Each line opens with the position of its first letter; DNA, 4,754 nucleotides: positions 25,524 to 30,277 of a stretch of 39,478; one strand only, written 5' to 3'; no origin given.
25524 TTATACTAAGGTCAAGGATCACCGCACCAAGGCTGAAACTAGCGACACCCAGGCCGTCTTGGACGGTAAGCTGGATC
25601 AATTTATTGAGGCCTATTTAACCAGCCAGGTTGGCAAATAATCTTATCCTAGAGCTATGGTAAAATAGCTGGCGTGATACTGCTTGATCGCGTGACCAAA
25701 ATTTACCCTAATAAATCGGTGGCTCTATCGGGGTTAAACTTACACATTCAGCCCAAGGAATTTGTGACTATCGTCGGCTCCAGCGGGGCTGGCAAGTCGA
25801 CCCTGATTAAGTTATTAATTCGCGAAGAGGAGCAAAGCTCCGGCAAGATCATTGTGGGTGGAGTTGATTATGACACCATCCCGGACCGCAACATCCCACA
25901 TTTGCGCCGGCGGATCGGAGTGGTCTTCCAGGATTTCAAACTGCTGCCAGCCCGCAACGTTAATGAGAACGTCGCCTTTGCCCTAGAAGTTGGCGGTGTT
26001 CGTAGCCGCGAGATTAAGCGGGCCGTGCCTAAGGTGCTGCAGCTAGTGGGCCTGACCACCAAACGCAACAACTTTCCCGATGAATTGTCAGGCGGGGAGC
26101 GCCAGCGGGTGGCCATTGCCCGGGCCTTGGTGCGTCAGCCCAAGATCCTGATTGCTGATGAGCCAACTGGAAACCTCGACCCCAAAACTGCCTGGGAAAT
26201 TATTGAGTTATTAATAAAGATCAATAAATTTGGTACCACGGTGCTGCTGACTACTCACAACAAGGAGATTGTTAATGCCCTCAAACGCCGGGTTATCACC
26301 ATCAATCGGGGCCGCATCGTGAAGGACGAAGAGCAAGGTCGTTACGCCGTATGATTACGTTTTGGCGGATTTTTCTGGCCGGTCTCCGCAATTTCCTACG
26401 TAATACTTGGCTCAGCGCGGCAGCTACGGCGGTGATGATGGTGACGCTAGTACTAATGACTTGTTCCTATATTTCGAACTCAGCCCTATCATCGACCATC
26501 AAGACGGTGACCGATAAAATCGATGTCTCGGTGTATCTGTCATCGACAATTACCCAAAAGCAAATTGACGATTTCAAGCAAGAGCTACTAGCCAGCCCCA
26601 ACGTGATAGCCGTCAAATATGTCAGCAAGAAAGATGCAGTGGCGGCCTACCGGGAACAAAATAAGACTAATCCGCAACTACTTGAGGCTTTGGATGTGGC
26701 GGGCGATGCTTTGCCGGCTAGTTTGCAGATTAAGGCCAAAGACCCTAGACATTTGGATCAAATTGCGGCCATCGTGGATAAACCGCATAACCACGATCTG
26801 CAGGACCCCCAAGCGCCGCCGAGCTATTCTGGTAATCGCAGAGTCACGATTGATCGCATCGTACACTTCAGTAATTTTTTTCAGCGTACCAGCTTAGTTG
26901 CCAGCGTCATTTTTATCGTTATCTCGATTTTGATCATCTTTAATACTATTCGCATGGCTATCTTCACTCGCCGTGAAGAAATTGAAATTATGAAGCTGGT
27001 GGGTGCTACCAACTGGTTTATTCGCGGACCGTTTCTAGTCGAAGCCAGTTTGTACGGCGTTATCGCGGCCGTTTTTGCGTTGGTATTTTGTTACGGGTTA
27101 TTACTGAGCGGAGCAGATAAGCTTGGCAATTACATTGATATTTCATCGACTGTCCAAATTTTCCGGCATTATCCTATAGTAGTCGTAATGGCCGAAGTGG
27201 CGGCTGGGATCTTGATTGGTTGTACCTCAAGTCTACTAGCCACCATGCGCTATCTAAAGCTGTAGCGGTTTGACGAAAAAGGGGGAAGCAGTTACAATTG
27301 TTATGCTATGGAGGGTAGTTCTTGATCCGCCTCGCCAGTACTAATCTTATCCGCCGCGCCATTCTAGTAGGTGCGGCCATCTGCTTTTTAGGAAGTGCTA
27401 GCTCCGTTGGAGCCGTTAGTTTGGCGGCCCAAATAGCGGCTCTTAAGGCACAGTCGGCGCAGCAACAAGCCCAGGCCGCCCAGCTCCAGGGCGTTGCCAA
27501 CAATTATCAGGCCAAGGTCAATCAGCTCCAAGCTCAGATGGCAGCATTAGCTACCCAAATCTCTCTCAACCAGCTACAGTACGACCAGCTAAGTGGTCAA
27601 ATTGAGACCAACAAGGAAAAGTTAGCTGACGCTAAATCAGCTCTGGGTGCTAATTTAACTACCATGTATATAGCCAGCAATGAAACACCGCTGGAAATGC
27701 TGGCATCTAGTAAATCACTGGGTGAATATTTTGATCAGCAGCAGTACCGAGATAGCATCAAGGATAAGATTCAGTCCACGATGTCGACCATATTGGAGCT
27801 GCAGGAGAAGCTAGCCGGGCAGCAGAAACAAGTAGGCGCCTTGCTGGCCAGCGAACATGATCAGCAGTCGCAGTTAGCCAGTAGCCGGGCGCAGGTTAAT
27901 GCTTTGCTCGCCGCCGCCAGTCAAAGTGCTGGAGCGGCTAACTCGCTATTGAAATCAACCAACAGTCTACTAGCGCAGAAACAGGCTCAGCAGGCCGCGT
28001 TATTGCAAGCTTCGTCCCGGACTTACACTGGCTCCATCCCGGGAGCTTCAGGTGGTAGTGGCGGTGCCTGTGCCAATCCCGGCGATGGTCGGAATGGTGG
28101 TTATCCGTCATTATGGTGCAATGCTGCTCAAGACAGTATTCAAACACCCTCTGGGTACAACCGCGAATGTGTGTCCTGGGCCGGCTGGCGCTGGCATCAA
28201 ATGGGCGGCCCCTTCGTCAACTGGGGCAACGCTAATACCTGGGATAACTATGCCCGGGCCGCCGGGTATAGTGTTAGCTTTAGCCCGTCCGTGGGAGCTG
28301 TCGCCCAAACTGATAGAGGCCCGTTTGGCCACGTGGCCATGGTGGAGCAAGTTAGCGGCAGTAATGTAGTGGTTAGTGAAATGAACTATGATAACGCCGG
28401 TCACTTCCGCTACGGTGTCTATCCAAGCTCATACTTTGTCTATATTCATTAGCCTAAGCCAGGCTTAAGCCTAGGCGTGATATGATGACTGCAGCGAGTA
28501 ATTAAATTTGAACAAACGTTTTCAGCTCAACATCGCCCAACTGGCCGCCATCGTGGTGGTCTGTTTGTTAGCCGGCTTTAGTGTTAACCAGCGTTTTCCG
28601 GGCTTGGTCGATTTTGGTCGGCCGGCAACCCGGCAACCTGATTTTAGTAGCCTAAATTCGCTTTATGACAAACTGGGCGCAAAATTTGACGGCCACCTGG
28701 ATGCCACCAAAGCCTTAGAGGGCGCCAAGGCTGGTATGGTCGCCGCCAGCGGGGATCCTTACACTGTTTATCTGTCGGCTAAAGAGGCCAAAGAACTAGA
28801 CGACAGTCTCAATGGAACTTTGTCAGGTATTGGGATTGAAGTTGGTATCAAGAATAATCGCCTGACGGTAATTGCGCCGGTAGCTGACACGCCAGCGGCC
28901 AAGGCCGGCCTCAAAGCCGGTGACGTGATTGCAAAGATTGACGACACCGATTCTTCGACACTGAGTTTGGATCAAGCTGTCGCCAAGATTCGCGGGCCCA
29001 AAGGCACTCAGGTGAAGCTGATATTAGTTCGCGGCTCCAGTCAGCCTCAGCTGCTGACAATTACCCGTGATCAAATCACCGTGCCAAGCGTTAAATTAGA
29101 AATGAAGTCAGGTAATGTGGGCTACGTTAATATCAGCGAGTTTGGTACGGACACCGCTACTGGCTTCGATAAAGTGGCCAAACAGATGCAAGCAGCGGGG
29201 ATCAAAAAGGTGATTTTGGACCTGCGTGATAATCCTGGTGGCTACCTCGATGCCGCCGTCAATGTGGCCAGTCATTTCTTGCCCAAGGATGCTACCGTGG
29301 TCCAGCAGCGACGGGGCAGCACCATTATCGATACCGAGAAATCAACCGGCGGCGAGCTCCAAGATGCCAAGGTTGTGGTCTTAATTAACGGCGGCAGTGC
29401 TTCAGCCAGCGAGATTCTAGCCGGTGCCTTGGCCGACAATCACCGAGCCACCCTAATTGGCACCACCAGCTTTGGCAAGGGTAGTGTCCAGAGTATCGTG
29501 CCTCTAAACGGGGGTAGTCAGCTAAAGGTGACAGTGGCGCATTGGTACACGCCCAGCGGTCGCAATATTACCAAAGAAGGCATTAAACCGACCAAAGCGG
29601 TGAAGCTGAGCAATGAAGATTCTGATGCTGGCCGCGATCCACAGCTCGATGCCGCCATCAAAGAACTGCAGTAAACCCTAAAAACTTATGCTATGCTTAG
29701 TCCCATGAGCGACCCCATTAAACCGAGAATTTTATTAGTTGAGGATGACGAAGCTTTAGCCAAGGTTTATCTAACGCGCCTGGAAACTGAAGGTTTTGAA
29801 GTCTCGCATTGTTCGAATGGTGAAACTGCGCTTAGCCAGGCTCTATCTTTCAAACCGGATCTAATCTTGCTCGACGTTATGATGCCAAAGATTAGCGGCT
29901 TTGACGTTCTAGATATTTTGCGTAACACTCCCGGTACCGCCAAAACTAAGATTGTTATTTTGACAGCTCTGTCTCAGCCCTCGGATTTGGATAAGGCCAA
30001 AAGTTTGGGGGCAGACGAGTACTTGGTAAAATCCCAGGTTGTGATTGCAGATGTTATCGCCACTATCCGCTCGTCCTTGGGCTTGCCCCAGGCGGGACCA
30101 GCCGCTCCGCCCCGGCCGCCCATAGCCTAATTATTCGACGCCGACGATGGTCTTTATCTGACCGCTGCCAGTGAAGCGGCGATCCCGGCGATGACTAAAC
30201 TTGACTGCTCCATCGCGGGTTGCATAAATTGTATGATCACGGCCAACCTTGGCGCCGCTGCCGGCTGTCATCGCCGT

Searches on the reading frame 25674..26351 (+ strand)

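Call 109: search_protein_families(library=pfam, proteins=[window:25674-26351:+], max_evalue=0.001)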
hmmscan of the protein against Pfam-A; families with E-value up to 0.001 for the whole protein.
window:25674-26351:+ (226 aa): 8 families
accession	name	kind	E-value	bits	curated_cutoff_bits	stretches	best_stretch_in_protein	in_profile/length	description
PF00005.33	ABC_tran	-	3.2e-36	125.4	25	1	18-165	1-136/137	ABC transporter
PF13304.12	AAA_21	-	1.7e-09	38.6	27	1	137-201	237-304/304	AAA domain, putative AbiEii toxin, Type IV TA system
PF00931.28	NB-ARC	-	1e-05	25.3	23.5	0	28-53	19-43/248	NB-ARC domain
PF13401.12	AAA_22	-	2.2e-05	25.2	27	1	27-180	4-107/130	AAA domain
PF03193.22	RsgA_GTPase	-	3.2e-05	24.3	30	1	19-59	98-137/174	RsgA GTPase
PF02463.25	SMC_N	-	0.00017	21.5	40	0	132-206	131-208/220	RecF/RecN/SMC N terminal domain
PF13555.12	AAA_29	-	0.00052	20.1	27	0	22-45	16-39/61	P-loop containing region of AAA domain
PF20720.3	nSTAND3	-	0.00059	20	27.2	0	26-51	15-40/155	Novel STAND NTPase 3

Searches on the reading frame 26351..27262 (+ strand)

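Call 109: search_protein_families(library=pfam, proteins=[window:26351-27262:+], max_evalue=0.001)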
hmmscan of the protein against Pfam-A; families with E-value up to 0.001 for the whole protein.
window:26351-27262:+ (304 aa): 2 families
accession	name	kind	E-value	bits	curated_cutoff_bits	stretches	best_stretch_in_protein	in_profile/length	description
PF18075.7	FtsX_ECD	-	1.6e-16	61.1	23.5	1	58-142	2-87/96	FtsX extracellular domain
PF02687.27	FtsX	-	2.7e-15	56.9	25.5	1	183-303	2-117/120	FtsX-like permease C-terminal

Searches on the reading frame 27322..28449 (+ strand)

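Call 86: search_protein_families(library=pfam, proteins=[window:27322-28449:+], max_evalue=0.001)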
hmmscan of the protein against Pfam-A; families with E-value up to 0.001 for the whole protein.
window:27322-28449:+ (376 aa): 1 family
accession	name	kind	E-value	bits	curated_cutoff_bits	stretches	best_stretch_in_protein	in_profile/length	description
PF05257.22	CHAP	-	7.4e-17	62.1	26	1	276-355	3-81/81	CHAP domain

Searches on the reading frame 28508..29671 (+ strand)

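Call 86: search_protein_families(library=pfam, proteins=[window:28508-29671:+], max_evalue=0.001)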
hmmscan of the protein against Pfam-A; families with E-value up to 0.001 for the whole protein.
window:28508-29671:+ (388 aa): 5 families
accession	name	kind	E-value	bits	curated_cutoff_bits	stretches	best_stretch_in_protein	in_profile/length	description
PF03572.23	Peptidase_S41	-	5e-53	179.5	24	1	203-362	1-162/165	Peptidase family S41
PF00595.29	PDZ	-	3.1e-11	43.9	23.2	1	105-172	9-79/81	PDZ domain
PF17820.7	PDZ_6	-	8.4e-11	41.9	27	1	121-175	2-54/54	PDZ domain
PF13180.12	PDZ_2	-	8.3e-10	39.3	27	1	107-179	2-73/80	PDZ domain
PF22694.1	CtpB_N-like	-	4.6e-05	24.2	27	1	44-91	36-83/85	Activating protease CtpB N-terminal domain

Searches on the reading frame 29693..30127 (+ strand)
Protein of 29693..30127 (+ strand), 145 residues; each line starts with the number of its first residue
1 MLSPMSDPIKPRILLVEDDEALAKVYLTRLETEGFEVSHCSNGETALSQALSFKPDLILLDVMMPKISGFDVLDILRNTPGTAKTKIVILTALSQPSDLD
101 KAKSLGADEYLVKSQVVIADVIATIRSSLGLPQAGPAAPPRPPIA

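Call 109: search_protein_families(library=pfam, proteins=[window:29693-30127:+], max_evalue=0.001)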
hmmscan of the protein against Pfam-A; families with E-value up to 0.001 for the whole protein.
window:29693-30127:+ (145 aa): 1 family
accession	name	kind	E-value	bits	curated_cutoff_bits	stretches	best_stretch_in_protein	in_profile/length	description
PF00072.30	Response_reg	-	4.3e-23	82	30.2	1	13-114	1-100/111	Response regulator receiver domain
